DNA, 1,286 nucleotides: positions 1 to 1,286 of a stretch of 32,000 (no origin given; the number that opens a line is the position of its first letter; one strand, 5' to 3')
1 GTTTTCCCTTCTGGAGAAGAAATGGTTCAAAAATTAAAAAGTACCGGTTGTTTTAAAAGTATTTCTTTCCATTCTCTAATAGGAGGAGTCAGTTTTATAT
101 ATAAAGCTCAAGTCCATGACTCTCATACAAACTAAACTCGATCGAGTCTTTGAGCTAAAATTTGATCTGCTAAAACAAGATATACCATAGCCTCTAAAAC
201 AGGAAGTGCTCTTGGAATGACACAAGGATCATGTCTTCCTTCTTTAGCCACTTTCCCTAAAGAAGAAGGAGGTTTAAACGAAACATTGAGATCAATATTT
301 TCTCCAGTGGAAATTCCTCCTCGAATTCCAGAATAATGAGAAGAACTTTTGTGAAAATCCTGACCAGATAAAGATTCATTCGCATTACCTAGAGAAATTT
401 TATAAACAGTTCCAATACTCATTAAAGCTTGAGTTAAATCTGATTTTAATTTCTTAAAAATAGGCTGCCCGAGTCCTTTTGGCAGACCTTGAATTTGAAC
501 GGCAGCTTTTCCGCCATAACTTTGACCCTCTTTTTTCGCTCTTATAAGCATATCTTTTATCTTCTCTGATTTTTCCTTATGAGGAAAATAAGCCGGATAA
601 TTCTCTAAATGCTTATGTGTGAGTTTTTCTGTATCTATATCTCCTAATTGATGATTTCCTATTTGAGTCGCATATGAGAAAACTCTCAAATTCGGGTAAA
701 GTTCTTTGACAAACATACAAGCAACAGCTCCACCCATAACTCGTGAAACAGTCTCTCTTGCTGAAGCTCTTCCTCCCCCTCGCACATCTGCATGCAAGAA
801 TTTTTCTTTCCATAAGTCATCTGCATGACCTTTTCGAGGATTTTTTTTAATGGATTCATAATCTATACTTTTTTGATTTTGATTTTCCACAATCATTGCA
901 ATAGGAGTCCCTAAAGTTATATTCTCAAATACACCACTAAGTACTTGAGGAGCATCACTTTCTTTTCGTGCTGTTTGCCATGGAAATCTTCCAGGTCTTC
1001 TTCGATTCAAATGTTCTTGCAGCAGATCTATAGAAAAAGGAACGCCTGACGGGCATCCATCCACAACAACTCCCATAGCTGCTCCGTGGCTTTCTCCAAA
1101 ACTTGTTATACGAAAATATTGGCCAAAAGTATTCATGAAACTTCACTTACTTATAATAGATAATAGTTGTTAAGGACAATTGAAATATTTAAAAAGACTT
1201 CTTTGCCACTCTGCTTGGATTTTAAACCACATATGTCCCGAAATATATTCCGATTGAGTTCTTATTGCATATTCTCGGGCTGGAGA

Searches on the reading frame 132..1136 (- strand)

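Call 7: search_protein_families(library=pfam, proteins=[window:132-1136:-], max_evalue=0.00001)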
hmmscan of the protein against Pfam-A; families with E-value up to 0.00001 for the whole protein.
window:132-1136:- (334 aa): 1 family
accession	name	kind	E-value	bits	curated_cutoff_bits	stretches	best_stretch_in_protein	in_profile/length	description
PF01264.26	Chorismate_synt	-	7.1e-95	317.9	27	1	8-327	1-327/327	Chorismate synthase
